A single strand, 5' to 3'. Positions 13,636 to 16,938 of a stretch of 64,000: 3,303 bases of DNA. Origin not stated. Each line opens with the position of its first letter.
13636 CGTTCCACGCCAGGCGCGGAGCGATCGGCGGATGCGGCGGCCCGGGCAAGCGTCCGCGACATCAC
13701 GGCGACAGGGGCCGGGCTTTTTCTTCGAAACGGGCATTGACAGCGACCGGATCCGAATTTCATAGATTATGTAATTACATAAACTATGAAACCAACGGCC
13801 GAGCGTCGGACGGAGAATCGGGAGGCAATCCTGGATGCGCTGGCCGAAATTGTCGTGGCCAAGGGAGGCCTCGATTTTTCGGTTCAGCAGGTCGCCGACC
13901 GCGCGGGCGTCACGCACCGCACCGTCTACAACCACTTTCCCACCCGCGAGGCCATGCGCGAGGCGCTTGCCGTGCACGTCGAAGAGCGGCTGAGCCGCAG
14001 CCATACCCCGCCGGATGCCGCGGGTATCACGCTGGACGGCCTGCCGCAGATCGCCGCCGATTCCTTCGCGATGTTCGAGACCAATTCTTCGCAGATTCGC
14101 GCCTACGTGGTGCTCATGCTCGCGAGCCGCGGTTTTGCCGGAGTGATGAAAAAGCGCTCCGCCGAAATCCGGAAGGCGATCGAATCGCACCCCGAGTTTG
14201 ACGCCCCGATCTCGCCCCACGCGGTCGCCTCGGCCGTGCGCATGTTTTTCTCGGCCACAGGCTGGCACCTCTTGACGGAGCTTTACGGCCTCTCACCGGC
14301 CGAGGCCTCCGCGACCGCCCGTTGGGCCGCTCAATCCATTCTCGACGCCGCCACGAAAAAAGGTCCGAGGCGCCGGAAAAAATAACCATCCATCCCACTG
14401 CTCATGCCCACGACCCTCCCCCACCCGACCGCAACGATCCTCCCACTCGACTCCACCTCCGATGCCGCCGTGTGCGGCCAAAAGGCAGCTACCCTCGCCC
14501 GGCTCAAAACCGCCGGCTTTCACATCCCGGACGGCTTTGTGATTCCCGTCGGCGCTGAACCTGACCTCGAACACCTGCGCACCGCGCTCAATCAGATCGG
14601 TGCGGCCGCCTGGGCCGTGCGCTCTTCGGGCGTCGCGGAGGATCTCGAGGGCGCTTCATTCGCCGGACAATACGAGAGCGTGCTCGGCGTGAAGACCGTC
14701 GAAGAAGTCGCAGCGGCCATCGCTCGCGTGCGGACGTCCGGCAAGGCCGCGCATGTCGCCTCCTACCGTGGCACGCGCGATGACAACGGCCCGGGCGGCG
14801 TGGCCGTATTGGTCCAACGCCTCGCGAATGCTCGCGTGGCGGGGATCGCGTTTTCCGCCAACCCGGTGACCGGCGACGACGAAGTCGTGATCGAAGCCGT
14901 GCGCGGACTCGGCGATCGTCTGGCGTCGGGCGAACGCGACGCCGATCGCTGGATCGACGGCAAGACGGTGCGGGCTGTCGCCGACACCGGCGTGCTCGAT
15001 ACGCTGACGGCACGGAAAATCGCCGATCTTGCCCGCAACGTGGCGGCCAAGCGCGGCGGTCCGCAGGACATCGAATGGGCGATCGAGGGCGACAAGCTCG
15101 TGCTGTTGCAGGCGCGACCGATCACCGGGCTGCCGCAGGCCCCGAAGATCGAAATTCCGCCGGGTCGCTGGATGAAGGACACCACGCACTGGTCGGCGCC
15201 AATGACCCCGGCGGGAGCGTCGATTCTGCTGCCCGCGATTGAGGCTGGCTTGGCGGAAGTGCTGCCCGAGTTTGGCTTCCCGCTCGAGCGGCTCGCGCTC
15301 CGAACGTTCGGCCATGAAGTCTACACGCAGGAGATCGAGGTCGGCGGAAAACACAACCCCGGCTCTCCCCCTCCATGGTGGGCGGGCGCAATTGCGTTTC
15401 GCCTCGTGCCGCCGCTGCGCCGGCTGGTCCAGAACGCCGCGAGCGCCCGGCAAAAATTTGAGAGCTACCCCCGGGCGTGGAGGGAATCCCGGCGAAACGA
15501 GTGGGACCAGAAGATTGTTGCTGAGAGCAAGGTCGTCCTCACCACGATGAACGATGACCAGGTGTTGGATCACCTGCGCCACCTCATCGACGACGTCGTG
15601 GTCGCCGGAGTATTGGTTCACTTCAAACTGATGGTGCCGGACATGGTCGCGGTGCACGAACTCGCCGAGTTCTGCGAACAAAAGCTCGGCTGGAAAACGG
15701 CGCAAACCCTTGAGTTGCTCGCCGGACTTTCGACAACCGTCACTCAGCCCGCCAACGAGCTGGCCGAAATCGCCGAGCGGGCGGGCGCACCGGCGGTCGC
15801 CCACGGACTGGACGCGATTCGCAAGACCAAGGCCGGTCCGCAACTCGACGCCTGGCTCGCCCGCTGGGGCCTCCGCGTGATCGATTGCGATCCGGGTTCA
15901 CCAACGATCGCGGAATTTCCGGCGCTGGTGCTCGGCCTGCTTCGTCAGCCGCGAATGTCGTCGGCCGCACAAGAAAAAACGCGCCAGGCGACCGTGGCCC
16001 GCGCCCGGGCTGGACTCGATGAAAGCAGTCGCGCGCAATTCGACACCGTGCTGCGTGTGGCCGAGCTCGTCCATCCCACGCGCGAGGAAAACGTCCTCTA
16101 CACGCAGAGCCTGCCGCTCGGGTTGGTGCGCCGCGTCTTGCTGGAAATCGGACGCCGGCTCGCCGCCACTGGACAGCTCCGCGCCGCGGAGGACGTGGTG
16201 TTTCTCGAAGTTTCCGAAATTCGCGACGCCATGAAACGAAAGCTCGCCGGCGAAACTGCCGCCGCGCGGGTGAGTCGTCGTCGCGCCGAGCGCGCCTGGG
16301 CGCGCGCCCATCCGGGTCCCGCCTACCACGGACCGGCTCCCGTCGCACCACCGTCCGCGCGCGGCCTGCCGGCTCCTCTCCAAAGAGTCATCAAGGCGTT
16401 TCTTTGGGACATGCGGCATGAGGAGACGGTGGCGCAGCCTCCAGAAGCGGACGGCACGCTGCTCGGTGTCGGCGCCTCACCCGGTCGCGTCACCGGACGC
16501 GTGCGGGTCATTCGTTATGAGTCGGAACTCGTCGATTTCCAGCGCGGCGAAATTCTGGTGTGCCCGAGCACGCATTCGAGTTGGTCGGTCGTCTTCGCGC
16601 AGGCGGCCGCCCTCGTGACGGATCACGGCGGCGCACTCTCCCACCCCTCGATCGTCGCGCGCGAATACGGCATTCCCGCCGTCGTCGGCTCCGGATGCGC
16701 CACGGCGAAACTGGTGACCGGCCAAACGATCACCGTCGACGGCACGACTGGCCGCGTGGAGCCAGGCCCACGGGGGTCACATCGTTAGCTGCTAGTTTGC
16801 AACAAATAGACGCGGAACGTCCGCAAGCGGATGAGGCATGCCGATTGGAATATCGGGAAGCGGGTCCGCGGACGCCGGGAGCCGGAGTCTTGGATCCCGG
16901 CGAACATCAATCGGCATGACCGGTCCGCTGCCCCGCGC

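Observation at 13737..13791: AT-rich 34-bp palindromic operator overlapping the TetR start codon, in a divergent promoter shared with the TBDR-dehydrogenase operon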

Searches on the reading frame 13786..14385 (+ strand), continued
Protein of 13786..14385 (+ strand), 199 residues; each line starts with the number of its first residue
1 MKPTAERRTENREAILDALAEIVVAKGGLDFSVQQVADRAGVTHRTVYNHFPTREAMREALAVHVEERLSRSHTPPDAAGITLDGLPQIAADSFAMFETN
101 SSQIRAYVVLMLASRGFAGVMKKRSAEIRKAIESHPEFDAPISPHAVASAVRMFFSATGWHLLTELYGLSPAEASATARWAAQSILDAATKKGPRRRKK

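Call 59: fold_search(model_id=the predicted structure, library=pdb)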
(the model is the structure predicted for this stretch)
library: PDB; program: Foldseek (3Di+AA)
matches with E <= 10: 886; with E <= 0.001: 72
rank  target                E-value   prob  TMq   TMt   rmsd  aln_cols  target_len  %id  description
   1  5daj_B                1.5e-04  1.00  0.59  0.60   5.3       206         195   19  Crystal structure of NalD, the secondary repressor of MexAB-OprM multidrug efflux pump in Pseudomonas aeruginosa (released 2016-04-20)
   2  5daj_G                1.5e-04  1.00  0.57  0.58   5.4       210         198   19  Crystal structure of NalD, the secondary repressor of MexAB-OprM multidrug efflux pump in Pseudomonas aeruginosa (released 2016-04-20)
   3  8zf3_A                1.6e-04  1.00  0.61  0.63   5.0       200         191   20  Quorum Sensing Master Regulator SmcR of Photobacterium profundum (released 2025-05-07)
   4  5daj_E                1.6e-04  1.00  0.58  0.59   5.4       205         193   19  Crystal structure of NalD, the secondary repressor of MexAB-OprM multidrug efflux pump in Pseudomonas aeruginosa (released 2016-04-20)
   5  5daj_A                1.7e-04  1.00  0.61  0.62   5.2       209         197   19  Crystal structure of NalD, the secondary repressor of MexAB-OprM multidrug efflux pump in Pseudomonas aeruginosa (released 2016-04-20)
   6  5cw8_A                1.7e-04  1.00  0.46  0.50   7.3       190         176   22  Crystal structure of Mycobacterium tuberculosis KstR in complex with 3-oxo-4-cholesten-26-oyl-CoA (released 2016-02-17)
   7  8zf2_B                1.9e-04  1.00  0.61  0.63   5.4       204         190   16  Quorum Sensing master regulator HapR of Photobacterium marinum (released 2025-05-07)
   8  5daj_D                2.0e-04  1.00  0.57  0.59   5.5       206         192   18  Crystal structure of NalD, the secondary repressor of MexAB-OprM multidrug efflux pump in Pseudomonas aeruginosa (released 2016-04-20)
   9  3bhq_A                2.3e-04  1.00  0.55  0.54   6.7       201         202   20  CRYSTAL STRUCTURE OF A PUTATIVE TETR-FAMILY TRANSCRIPTIONAL REGULATOR (MLR_4833) FROM MESORHIZOBIUM LOTI MAFF303099 AT (released 2007-12-11)
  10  2id6                  2.4e-04  1.00  0.67  0.66   4.7       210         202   14  Crystal structure of transcriptional regulator (tm1030) at 1.75A resolution (released 2007-08-28)
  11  5daj_H                2.6e-04  1.00  0.59  0.60   5.3       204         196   18  Crystal structure of NalD, the secondary repressor of MexAB-OprM multidrug efflux pump in Pseudomonas aeruginosa (released 2016-04-20)
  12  7ky1                  2.6e-04  1.00  0.54  0.56   6.4       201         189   22  Molecular basis for control of antibiotic production by a bacterial hormones (released 2021-02-03)
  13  3mnl_A                2.7e-04  1.00  0.49  0.51   7.1       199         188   19  The crystal structure of KstR (Rv3574) from Mycobacterium tuberculosis H37Rv (released 2011-04-27)
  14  5daj_F                2.8e-04  1.00  0.58  0.59   5.2       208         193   19  Crystal structure of NalD, the secondary repressor of MexAB-OprM multidrug efflux pump in Pseudomonas aeruginosa (released 2016-04-20)
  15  4jl3_C                3.0e-04  1.00  0.55  0.59   5.0       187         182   20  Crystal structure of ms6564-dna complex (released 2013-06-26)
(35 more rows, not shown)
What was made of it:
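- On TetR-family transcriptional regulators (protein at 13786-14385): All top Foldseek PDB matches are TetR-family regulators (NalD, HapR/SmcR, TM1030, KstR, Ms6564), with TM about 0.6 and identity of at most 22% (call 59).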

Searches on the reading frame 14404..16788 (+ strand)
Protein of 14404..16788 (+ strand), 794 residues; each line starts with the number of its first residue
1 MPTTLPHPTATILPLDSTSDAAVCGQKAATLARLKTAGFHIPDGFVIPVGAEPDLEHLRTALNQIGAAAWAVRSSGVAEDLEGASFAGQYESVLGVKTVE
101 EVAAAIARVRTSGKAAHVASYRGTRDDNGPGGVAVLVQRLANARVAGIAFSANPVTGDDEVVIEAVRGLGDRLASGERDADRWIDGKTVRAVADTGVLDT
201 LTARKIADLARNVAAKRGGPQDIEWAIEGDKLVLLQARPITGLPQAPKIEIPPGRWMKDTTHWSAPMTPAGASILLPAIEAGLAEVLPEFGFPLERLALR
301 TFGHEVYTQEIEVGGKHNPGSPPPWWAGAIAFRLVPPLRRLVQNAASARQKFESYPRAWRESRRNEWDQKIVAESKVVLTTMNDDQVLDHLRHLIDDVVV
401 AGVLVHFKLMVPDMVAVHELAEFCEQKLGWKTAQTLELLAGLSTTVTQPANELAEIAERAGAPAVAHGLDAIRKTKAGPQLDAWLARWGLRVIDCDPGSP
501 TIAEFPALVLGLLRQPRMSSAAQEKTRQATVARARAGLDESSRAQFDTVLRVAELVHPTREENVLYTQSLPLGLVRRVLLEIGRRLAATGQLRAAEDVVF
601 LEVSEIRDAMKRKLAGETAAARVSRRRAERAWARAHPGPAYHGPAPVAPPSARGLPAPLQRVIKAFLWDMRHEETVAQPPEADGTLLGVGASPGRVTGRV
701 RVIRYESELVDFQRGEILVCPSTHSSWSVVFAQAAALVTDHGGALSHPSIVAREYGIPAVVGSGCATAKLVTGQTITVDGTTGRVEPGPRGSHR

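Call 7: search_protein_families(library=pfam, proteins=[window:14404-16788:+])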
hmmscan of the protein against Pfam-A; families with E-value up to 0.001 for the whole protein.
window:14404-16788:+ (794 aa): 2 families
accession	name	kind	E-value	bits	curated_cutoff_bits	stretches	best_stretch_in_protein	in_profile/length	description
PF01326.24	PPDK_N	-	7.2e-38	131.1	27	2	58-192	85-229/328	Pyruvate phosphate dikinase, AMP/ATP-binding domain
PF00391.29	PEP-utilizers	-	3.2e-23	81.6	23.1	1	712-783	1-72/72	PEP-utilising enzyme, mobile domain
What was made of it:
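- On Rifamycin-inactivating phosphotransferase Rph (gene at 14404-16788): PPDK_N lies at residues 58-192 and PEP-utilizers at 712-783 of 794 (call 7).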

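Call 29: search_solved_structures(query=window:14404-16788:+, max_evalue=0.001)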
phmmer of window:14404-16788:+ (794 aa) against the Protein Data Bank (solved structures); distinct sequences matched with E-value up to 0.001: 24.
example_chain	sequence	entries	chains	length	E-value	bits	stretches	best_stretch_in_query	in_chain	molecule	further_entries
8a8e_A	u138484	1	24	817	2.7e-41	145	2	676-788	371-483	Phosphoenolpyruvate synthase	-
5fbs_A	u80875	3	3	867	6.8e-39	137.1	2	685-786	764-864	Phosphoenolpyruvate synthase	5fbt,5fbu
5hv2_A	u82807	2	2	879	7.3e-39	137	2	685-786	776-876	Phosphoenolpyruvate synthase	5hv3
5hv1_A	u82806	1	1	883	7.5e-39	136.9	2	685-786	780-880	Phosphoenolpyruvate synthase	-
9dae_A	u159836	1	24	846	3.3e-37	131.5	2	678-787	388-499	Phosphoenolpyruvate synthase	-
2ols_A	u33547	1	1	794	6.2e-28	100.8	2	683-783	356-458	Phosphoenolpyruvate synthase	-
9goj_A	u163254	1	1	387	1.7e-18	69.6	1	70-184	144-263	Phosphoenolpyruvate synthase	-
5hv6_A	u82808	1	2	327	9e-15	57.3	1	68-184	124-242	Phosphoenolpyruvate synthase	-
2e28_A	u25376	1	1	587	1.1e-08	37.2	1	710-788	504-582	Pyruvate kinase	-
5woy_A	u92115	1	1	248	1.3e-05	27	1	734-788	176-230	Phosphoenolpyruvate-protein phosphotransferase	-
2hro_A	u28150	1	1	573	2e-05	26.4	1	736-789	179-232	Phosphoenolpyruvate-protein phosphotransferase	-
1vbg_A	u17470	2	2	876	5e-05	25.1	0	687-774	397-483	pyruvate,orthophosphate dikinase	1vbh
3eza_A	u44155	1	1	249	6.7e-05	24.7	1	731-789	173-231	PHOSPHOTRANSFERASE SYSTEM, ENZYME I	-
1zym_A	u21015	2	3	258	7.3e-05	24.5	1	731-789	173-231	ENZYME I | Phosphoenolpyruvate-protein phosphotransferase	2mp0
1eza_A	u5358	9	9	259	7.4e-05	24.5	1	731-789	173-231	ENZYME I | PHOSPHOTRANSFERASE SYSTEM, ENZYME I | PROTEIN (PHOSPHOTRANSFER SYSTEM, ENZYME I)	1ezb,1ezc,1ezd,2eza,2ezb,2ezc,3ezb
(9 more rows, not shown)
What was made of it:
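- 14404..16788 (+): Rph/PigC-like PEP-utilizer enzyme (794 aa), 18 nt downstream of the TetR gene; the presumed regulated cargo gene. The His domain aligns with the C-terminus of RPH structures 5fbs and 5hv1 (call 29).
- On Rifamycin-inactivating phosphotransferase Rph (gene at 14404-16788): The His domain aligns to the C-terminus of RPH chains but to the middle of PEP synthase chains (call 29).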

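Call 31: search_protein_families(library=ncbifam, proteins=[window:14404-16788:+], max_evalue=0.001)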
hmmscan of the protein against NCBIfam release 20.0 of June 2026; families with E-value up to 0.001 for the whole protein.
window:14404-16788:+ (794 aa): 27 families (the best 25 are shown)
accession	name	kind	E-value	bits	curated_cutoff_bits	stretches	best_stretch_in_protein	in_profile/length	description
NF004881.0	PRK06241.2-2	equivalog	4.9e-73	246.8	883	3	439-786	554-888/898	phosphoenolpyruvate synthase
NF052632.1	undecylprod_RedH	equivalog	8.3e-66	222.5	1350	3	524-786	636-876/880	undecylprodigiosin ligase RedH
NF052631.1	prodigiosin_PigC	equivalog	1.1e-61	208.8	1300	3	675-785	769-879/883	prodigiosin ligase PigC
NF004878.0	PRK06241.1-3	subfamily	2.3e-57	194.8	945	3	682-785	784-886/891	phosphoenolpyruvate synthase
NF005057.0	PRK06464.1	equivalog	3.4e-56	190.8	598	3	685-788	357-463/798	phosphoenolpyruvate synthase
NF004877.0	PRK06241.1-2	subfamily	2.5e-55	188.2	866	3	683-786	764-866/869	phosphoenolpyruvate synthase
NF041857.1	RIF_Ptrans_rph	equivalog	3e-55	188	999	3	683-786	760-862/864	rifamycin-inactivating phosphotransferase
TIGR01418.1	PEP_synth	equivalog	4.4e-54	184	739.75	3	685-783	353-451/784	pyruvate, water dikinase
NF004880.0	PRK06241.2-1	equivalog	3.7e-53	180.6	972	2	55-247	91-287/837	phosphoenolpyruvate synthase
NF006149.0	PRK08296.1-1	equivalog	9.2e-52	176.2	730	1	254-785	16-564/568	hypothetical protein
NF006153.0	PRK08296.1-5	subfamily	7.4e-47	160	578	1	524-786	336-604/608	hypothetical protein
NF004879.0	PRK06241.1-4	equivalog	1.7e-43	148.9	976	3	685-786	766-866/868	phosphoenolpyruvate synthase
NF004883.0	PRK06241.2-4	equivalog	2.9e-42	144.9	1063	3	561-785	702-910/928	phosphoenolpyruvate synthase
NF000283.1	RPH_KJ151292.1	equivalog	2.4e-39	135.2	1700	3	682-786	759-862/865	rifamycin-inactivating phosphotransferase Rph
NF004882.0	PRK06241.2-3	equivalog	2.2e-38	132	850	2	68-249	99-285/827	phosphoenolpyruvate synthase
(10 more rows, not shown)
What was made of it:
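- On Rifamycin-inactivating phosphotransferase Rph (gene at 14404-16788): NF041857 scores 188 bits against 999, and NF000283 scores 135 against 1700 (call 31).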
